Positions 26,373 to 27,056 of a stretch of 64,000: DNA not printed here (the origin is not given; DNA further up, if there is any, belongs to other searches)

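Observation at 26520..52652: MvhD fused to a conserved C-terminal winged-helix-like domain (five paralogs)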

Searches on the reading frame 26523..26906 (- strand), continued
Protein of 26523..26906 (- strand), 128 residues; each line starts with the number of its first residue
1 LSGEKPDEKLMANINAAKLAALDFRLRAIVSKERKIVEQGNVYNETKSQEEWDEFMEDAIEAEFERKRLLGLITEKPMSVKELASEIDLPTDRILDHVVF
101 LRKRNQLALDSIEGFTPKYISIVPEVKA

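Call 50: search_protein_families(library=pfam, proteins=[L021:1839-2522:+, L021:2538-3452:+, L021:3558-4751:+, L021:4960-5691:+, L021:5749-6267:+, L021:14028-15095:+, L021:15102-16154:+, L021:16156-17010:+, L021:17309-18058:+, L021:18152-18991:+], max_evalue=0.00001)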
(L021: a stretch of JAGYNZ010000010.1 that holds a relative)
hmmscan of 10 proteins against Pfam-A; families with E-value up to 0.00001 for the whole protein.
L021:1839-2522:+ (227 aa): 2 families
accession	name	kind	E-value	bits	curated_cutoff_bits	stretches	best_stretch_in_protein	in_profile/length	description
PF03548.22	LolA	-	1.2e-26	93.9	23.6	1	45-211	2-164/165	Outer membrane lipoprotein carrier protein LolA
PF09865.15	DUF2092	-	1.8e-06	28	21.2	0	189-218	178-207/212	Predicted periplasmic protein (DUF2092)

L021:2538-3452:+ (304 aa): 1 family
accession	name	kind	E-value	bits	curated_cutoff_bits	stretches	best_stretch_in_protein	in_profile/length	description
PF02445.21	NadA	-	9e-118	393.1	27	1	9-299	2-294/295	Quinolinate synthetase A protein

L021:3558-4751:+ (397 aa): 4 families
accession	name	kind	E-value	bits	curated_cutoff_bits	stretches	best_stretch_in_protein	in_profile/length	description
PF07690.21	MFS_1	-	1.6e-67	228.4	33.4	2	12-322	1-320/347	Major Facilitator Superfamily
PF12832.13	MFS_1_like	-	6.3e-17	62.1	25.2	2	198-366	203-371/373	MFS_1 like family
PF00083.30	Sugar_tr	-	5.1e-10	39.3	22.3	1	41-180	45-190/452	Sugar (and other) transporter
PF05977.19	MFS_3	-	9.7e-07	28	27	0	35-204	38-212/524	Transmembrane secretion effector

L021:4960-5691:+ (243 aa): 5 families
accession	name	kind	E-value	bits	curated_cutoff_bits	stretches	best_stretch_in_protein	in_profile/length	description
PF13183.11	Fer4_8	-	1.9e-10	41.6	27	1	30-91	2-68/68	4Fe-4S dicluster domain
PF13534.11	Fer4_17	-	4e-09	37.3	22.2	1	33-92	2-61/61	4Fe-4S dicluster domain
PF13187.11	Fer4_9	-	9.5e-09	35.6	27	1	33-90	2-50/52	4Fe-4S dicluster domain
PF13237.11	Fer4_10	-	5.4e-07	29.9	25.5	1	30-88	6-53/53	4Fe-4S dicluster domain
PF12838.12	Fer4_7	-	2.8e-06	28.1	27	1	33-90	2-51/52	4Fe-4S dicluster domain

L021:5749-6267:+ (172 aa): 1 family
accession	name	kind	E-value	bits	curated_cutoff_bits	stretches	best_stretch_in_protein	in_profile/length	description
PF02754.22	CCG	-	3.2e-11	43.6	20.6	1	34-125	2-84/85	Cysteine-rich domain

L021:14028-15095:+ (355 aa): 2 families
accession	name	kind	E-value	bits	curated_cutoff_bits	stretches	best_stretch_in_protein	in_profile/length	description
PF13183.11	Fer4_8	-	5.2e-08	33.8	27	1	242-311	2-68/68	4Fe-4S dicluster domain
PF00037.32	Fer4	-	8.7e-08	32.1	21.1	0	296-311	7-22/24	4Fe-4S binding domain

L021:15102-16154:+ (350 aa): 4 families
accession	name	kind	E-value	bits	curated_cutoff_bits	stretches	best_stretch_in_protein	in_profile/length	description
PF17179.9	Fer4_22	-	1.4e-32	112.8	27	1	240-333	2-95/95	4Fe-4S dicluster domain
PF13183.11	Fer4_8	-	2.5e-09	37.9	27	0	292-333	31-68/68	4Fe-4S dicluster domain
PF13534.11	Fer4_17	-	2.6e-07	31.5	22.2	0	217-251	23-57/61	4Fe-4S dicluster domain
PF13237.11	Fer4_10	-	6.4e-06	26.4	25.5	0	314-331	4-21/53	4Fe-4S dicluster domain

L021:16156-17010:+ (284 aa): 3 families
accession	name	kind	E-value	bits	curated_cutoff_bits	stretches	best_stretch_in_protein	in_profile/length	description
PF00175.26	NAD_binding_1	-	6.8e-16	59.3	22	1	122-227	2-108/109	Oxidoreductase NAD-binding domain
PF10418.14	DHODB_Fe-S_bind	-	2.4e-11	43.6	23.9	1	245-277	1-40/41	Iron-sulfur cluster binding domain of dihydroorotate dehydrogenase B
PF00970.30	FAD_binding_6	-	3.2e-09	37.5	21.1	1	20-109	4-99/99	Oxidoreductase FAD-binding domain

L021:17309-18058:+ (249 aa): 1 family
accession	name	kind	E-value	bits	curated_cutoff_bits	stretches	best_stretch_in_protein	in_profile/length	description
PF13852.11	DUF4197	-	1.5e-66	224.3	24.9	1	50-248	2-199/199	Protein of unknown function (DUF4197)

L021:18152-18991:+ (279 aa): 4 families
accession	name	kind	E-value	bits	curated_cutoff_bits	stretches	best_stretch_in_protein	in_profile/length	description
PF00924.24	MS_channel_2nd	-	8.1e-20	71.2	20.2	1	105-171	1-67/68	Mechanosensitive ion channel, beta-domain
PF21082.3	MS_channel_3rd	-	1e-15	58.4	21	1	178-260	1-88/88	Mechanosensitive ion channel MscS, C-terminal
PF05552.17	MS_channel_1st_1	-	4.4e-10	39.7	22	1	9-55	3-49/50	Mechanosensitive ion channel, conserved TM helix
PF21088.3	MS_channel_1st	-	6.1e-10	39.3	23.1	1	63-104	1-42/42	Mechanosensitive ion channel, transmembrane helices 2/3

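Call 55: search_protein_families(library=pfam, proteins=[P0045, P0086, P0092, P0115, P0124, P0132, P0141, P0157, P0077, P0127], max_evalue=0.0001)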
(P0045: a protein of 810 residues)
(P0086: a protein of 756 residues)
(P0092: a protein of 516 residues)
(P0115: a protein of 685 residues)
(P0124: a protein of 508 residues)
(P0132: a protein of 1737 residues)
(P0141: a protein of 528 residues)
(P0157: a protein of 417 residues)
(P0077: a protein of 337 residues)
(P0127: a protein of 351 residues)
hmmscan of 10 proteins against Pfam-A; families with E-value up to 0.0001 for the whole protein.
P0045 (810 aa): 17 families
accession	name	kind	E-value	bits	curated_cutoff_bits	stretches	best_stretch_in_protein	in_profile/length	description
PF02662.21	FlpD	-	2.3e-56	189.5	22.3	1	561-683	1-123/123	Methyl-viologen-reducing hydrogenase, delta subunit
PF00037.32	Fer4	-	1.7e-19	69.2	21.1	1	477-498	3-24/24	4Fe-4S binding domain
PF14697.11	Fer4_21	-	1.3e-15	57.7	35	1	476-529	2-59/59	4Fe-4S dicluster domain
PF13187.11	Fer4_9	-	1.3e-14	54.4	27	2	481-527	1-52/52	4Fe-4S dicluster domain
PF12838.12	Fer4_7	-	2.8e-14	53.8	27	2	481-526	1-52/52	4Fe-4S dicluster domain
PF12837.12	Fer4_6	-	4.7e-14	52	25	1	476-497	3-24/24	4Fe-4S binding domain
PF13237.11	Fer4_10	-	8.5e-13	48.5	25.5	2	476-523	3-53/53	4Fe-4S dicluster domain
PF07992.20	Pyr_redox_2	-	3.3e-12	46.9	26.1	1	51-141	3-90/291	Pyridine nucleotide-disulphide oxidoreductase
PF25160.1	LdpA_Fe-S-bd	-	7.1e-12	45.4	27.6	1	488-531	9-47/49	LdpA Fe-S cluster-binding domain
PF13484.11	Fer4_16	-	8e-10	39.8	30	0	481-503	1-22/66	4Fe-4S double cluster binding domain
PF12797.12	Fer4_2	-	3.4e-09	36.5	24.5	0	477-494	5-22/22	4Fe-4S binding domain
PF12831.13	FAD_oxidored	-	1.6e-07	31.4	27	1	52-96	3-47/416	FAD dependent oxidoreductase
PF01266.30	DAO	-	7.3e-07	29.5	27.9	0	52-84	3-35/353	FAD dependent oxidoreductase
PF13450.12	NAD_binding_8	-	3.7e-06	27.6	21.9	1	53-89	1-37/68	NAD(P)-binding Rossmann-like domain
PF13183.11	Fer4_8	-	7.5e-06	26.8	27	0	148-209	3-67/68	4Fe-4S dicluster domain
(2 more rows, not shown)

P0086 (756 aa): 10 families
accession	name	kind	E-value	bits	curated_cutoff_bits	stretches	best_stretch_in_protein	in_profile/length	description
PF12838.12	Fer4_7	-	9e-09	36.1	27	1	637-728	1-49/52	4Fe-4S dicluster domain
PF13183.11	Fer4_8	-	2.8e-07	31.4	27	1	635-728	2-65/68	4Fe-4S dicluster domain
PF12837.12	Fer4_6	-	6.3e-07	29.5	25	0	631-653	2-24/24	4Fe-4S binding domain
PF00037.32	Fer4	-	1.5e-06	28.2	21.1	1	633-654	3-24/24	4Fe-4S binding domain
PF13187.11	Fer4_9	-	2.9e-06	27.6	27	1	637-728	1-48/52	4Fe-4S dicluster domain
PF13237.11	Fer4_10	-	3.5e-06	27.3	25.5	1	635-728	6-53/53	4Fe-4S dicluster domain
PF12797.12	Fer4_2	-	3.5e-06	27.1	24.5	0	634-650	6-22/22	4Fe-4S binding domain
PF13484.11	Fer4_16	-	4.2e-05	24.7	30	0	637-665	1-30/66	4Fe-4S double cluster binding domain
PF12802.13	MarR_2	-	6.5e-05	23.4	27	0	445-487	10-52/61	MarR family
PF14697.11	Fer4_21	-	9.3e-05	22.9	35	0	635-654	38-58/59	4Fe-4S dicluster domain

P0092 (516 aa): 0 families

P0115 (685 aa): 9 families
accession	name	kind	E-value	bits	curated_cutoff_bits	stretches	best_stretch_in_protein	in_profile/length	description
PF02662.21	FlpD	-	2.7e-43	147.3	22.3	1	418-539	2-123/123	Methyl-viologen-reducing hydrogenase, delta subunit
PF12837.12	Fer4_6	-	6.9e-11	42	25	1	279-302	1-24/24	4Fe-4S binding domain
PF00037.32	Fer4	-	1.4e-09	37.8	21.1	0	349-370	3-24/24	4Fe-4S binding domain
PF13237.11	Fer4_10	-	1.1e-07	32.1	25.5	0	351-373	6-29/53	4Fe-4S dicluster domain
PF12838.12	Fer4_7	-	2.7e-07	31.4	27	0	354-378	2-26/52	4Fe-4S dicluster domain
PF12797.12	Fer4_2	-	8.6e-07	29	24.5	0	281-298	4-21/22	4Fe-4S binding domain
PF13484.11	Fer4_16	-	1e-06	29.8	30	0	354-392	2-38/66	4Fe-4S double cluster binding domain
PF14697.11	Fer4_21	-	2.3e-06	28.1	35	0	280-302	1-26/59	4Fe-4S dicluster domain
PF13187.11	Fer4_9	-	3.2e-06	27.5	27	1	286-369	1-52/52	4Fe-4S dicluster domain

P0124 (508 aa): 14 families
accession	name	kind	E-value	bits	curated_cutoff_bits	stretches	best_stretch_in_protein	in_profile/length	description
PF02662.21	FlpD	-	2.9e-31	108.5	22.3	2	270-386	1-122/123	Methyl-viologen-reducing hydrogenase, delta subunit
PF00037.32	Fer4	-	1e-16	60.4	21.1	0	46-67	2-23/24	4Fe-4S binding domain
PF12838.12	Fer4_7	-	2.3e-15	57.2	27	1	20-65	1-51/52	4Fe-4S dicluster domain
PF13237.11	Fer4_10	-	1.3e-14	54.3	25.5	1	197-240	6-53/53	4Fe-4S dicluster domain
PF12797.12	Fer4_2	-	2.8e-13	49.3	24.5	0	223-240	4-21/22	4Fe-4S binding domain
PF12837.12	Fer4_6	-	4.4e-13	48.9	25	0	48-67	5-24/24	4Fe-4S binding domain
PF13187.11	Fer4_9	-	1.8e-12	47.5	27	2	20-66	1-51/52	4Fe-4S dicluster domain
PF13484.11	Fer4_16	-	1.7e-11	45.2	30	0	20-41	1-23/66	4Fe-4S double cluster binding domain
PF14697.11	Fer4_21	-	3.3e-11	43.6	35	1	16-67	3-57/59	4Fe-4S dicluster domain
PF13534.11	Fer4_17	-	6.1e-11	43.2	22.2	0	193-213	39-59/61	4Fe-4S dicluster domain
PF13183.11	Fer4_8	-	1.6e-10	41.8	27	0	194-212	48-66/68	4Fe-4S dicluster domain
PF25160.1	LdpA_Fe-S-bd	-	1.2e-07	31.9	27.6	1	27-71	9-47/49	LdpA Fe-S cluster-binding domain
PF12800.12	Fer4_4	-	5e-07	30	24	0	50-65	2-17/17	4Fe-4S binding domain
PF13247.11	Fer4_11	-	6.2e-05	23.6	26.2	0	19-65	8-57/100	4Fe-4S dicluster domain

P0132 (1737 aa): 24 families
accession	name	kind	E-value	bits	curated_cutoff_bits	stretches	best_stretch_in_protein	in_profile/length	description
PF02662.21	FlpD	-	2.6e-48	163.5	22.3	1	598-720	1-123/123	Methyl-viologen-reducing hydrogenase, delta subunit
PF07992.20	Pyr_redox_2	-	1e-43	150.3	26.1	2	1125-1430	2-289/291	Pyridine nucleotide-disulphide oxidoreductase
PF14691.11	Fer4_20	-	4.5e-19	68.8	25.8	1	1024-1099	30-108/113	Dihydroprymidine dehydrogenase domain II, 4Fe-4S cluster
PF13450.12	NAD_binding_8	-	1.6e-14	54.3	21.9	2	1128-1161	1-34/68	NAD(P)-binding Rossmann-like domain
PF00070.33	Pyr_redox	-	2.5e-14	54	22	0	1125-1159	1-35/82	Pyridine nucleotide-disulphide oxidoreductase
PF00037.32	Fer4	-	4.4e-14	52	21.1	1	972-992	3-23/24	4Fe-4S binding domain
PF13738.12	Pyr_redox_3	-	1.4e-13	51.2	30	1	1265-1416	164-305/305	Pyridine nucleotide-disulphide oxidoreductase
PF12831.13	FAD_oxidored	-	4.1e-13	49.8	27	1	165-217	2-55/416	FAD dependent oxidoreductase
PF12838.12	Fer4_7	-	2.3e-10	41.2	27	0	969-990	30-51/52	4Fe-4S dicluster domain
PF01266.30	DAO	-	1.1e-09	38.8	27.9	0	1125-1159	1-35/353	FAD dependent oxidoreductase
PF14697.11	Fer4_21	-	2.3e-09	37.7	35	0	521-573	1-58/59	4Fe-4S dicluster domain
PF01593.30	Amino_oxidase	-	3.1e-09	37.1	19.8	0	1134-1160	2-28/443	Flavin containing amine oxidoreductase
PF13187.11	Fer4_9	-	8.3e-09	35.8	27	0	527-572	1-52/52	4Fe-4S dicluster domain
PF01262.27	AlaDh_PNT_C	-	2.5e-08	34.1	23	0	1123-1154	28-59/214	Alanine dehydrogenase/PNT, C-terminal domain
PF01946.23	Thi4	-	1e-07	31.9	26.2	0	1124-1165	18-60/235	Thi4 family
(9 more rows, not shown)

P0141 (528 aa): 15 families
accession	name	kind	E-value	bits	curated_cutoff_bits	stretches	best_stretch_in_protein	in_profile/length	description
PF02662.21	FlpD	-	8.9e-39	132.7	22.3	2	288-405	1-121/123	Methyl-viologen-reducing hydrogenase, delta subunit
PF00037.32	Fer4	-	5e-23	80.4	21.1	3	234-255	2-23/24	4Fe-4S binding domain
PF12837.12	Fer4_6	-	3.7e-17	61.8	25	2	233-255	2-24/24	4Fe-4S binding domain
PF12838.12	Fer4_7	-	1.6e-16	60.9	27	2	208-252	1-50/52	4Fe-4S dicluster domain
PF14697.11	Fer4_21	-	6e-16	58.8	35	1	202-255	1-57/59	4Fe-4S dicluster domain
PF13237.11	Fer4_10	-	2.3e-14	53.5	25.5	2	204-251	4-53/53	4Fe-4S dicluster domain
PF13187.11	Fer4_9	-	3.1e-14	53.2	27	1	208-254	1-51/52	4Fe-4S dicluster domain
PF12797.12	Fer4_2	-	4.2e-13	48.8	24.5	1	234-252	4-22/22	4Fe-4S binding domain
PF13484.11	Fer4_16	-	1.1e-12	48.9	30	0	239-270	1-31/66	4Fe-4S double cluster binding domain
PF25160.1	LdpA_Fe-S-bd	-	6.2e-11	42.3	27.6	1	215-256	9-44/49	LdpA Fe-S cluster-binding domain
PF13183.11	Fer4_8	-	6.1e-09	36.7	27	0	237-255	2-20/68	4Fe-4S dicluster domain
PF12800.12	Fer4_4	-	3.5e-06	27.3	24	0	238-252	2-16/17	4Fe-4S binding domain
PF13459.11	Fer4_15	-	1.3e-05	26.3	22.4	0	235-253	3-21/66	4Fe-4S single cluster domain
PF13534.11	Fer4_17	-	4.4e-05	24.4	22.2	0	233-251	39-57/61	4Fe-4S dicluster domain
PF12798.12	Fer4_3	-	7.1e-05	23.8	27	0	240-252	1-13/15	4Fe-4S binding domain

P0157 (417 aa): 10 families
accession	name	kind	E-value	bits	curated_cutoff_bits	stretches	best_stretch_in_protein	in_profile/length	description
PF02662.21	FlpD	-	2.5e-47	160.3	22.3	1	152-273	2-123/123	Methyl-viologen-reducing hydrogenase, delta subunit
PF14697.11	Fer4_21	-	1.1e-08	35.5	35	1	61-127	1-59/59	4Fe-4S dicluster domain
PF12838.12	Fer4_7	-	1.6e-08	35.3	27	0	110-135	2-27/52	4Fe-4S dicluster domain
PF12837.12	Fer4_6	-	6.3e-08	32.6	25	0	104-125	3-24/24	4Fe-4S binding domain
PF00037.32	Fer4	-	2.8e-07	30.5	21.1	0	104-125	2-23/24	4Fe-4S binding domain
PF13237.11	Fer4_10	-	1.6e-06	28.3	25.5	0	107-136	6-22/53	4Fe-4S dicluster domain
PF25160.1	LdpA_Fe-S-bd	-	2.2e-05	24.6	27.6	0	101-129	19-47/49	LdpA Fe-S cluster-binding domain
PF13534.11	Fer4_17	-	5.1e-05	24.2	22.2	0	110-160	2-50/61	4Fe-4S dicluster domain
PF13187.11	Fer4_9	-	9.7e-05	22.8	27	0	67-125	1-52/52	4Fe-4S dicluster domain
PF13484.11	Fer4_16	-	9.8e-05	23.5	30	0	110-138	2-32/66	4Fe-4S double cluster binding domain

P0077 (337 aa): 8 families
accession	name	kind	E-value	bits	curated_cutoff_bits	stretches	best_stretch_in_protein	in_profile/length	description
PF02662.21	FlpD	-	7.4e-23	81.3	22.3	1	87-210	1-123/123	Methyl-viologen-reducing hydrogenase, delta subunit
PF00037.32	Fer4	-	8.1e-08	32.2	21.1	1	35-57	2-24/24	4Fe-4S binding domain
PF14697.11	Fer4_21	-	7.8e-07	29.6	35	1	5-53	1-53/59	4Fe-4S dicluster domain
PF12797.12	Fer4_2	-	1.3e-06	28.4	24.5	0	36-53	5-22/22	4Fe-4S binding domain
PF12837.12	Fer4_6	-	2.6e-06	27.5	25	0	36-55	4-23/24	4Fe-4S binding domain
PF12840.13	HTH_20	-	3.8e-05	24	27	0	279-314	6-43/51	Helix-turn-helix domain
PF13534.11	Fer4_17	-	5.3e-05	24.1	22.2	0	40-72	1-31/61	4Fe-4S dicluster domain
PF13183.11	Fer4_8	-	8e-05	23.5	27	0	39-69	3-33/68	4Fe-4S dicluster domain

P0127 (351 aa): 0 families

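Call 60: list_cluster_members(proteins=[P0102, P0107, P0108, P0129, P0145, P0148, P0151, P0156, P0158, P0100])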
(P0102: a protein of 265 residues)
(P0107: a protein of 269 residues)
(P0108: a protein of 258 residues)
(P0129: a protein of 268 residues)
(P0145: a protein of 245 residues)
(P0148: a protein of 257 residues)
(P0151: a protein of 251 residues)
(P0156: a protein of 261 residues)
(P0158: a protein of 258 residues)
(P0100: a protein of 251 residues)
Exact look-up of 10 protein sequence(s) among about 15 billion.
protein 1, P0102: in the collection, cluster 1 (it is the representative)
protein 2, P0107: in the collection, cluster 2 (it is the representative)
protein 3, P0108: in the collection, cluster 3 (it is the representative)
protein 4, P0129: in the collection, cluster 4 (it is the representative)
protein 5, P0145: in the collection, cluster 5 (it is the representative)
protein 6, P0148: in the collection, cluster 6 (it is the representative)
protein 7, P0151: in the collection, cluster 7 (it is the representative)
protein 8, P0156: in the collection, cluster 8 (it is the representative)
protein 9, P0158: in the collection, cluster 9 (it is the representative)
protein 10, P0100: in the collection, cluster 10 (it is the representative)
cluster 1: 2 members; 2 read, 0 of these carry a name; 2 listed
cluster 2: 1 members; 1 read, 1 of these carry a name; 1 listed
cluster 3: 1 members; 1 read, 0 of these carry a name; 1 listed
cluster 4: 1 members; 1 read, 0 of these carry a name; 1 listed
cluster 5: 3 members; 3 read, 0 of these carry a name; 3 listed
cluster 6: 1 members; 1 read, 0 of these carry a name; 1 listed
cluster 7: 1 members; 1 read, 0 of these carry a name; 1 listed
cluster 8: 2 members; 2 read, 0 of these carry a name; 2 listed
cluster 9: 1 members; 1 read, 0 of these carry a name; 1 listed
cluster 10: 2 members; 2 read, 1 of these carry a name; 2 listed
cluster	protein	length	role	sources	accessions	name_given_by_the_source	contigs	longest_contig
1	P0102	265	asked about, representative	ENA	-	-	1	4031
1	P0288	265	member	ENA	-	-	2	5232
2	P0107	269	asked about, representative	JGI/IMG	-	coenzyme F420-reducing hydrogenase delta subunit/DNA-binding transcriptional ArsR family ...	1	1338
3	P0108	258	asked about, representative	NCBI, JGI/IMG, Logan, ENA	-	-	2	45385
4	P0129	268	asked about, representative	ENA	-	-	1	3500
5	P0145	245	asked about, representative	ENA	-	-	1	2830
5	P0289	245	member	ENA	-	-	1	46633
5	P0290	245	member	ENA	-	-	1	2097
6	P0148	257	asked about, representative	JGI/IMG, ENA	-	-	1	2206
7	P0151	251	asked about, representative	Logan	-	-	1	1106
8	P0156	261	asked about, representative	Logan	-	-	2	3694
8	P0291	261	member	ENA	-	-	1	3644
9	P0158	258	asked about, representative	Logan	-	-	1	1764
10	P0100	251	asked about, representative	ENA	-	-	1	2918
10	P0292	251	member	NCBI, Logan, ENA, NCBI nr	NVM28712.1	MAG: hydrogenase iron-sulfur subunit [Candidatus Helarchaeota archaeon] | hydrogenase iron-sulfur subunit [Candidatus Helarchaeota archaeon]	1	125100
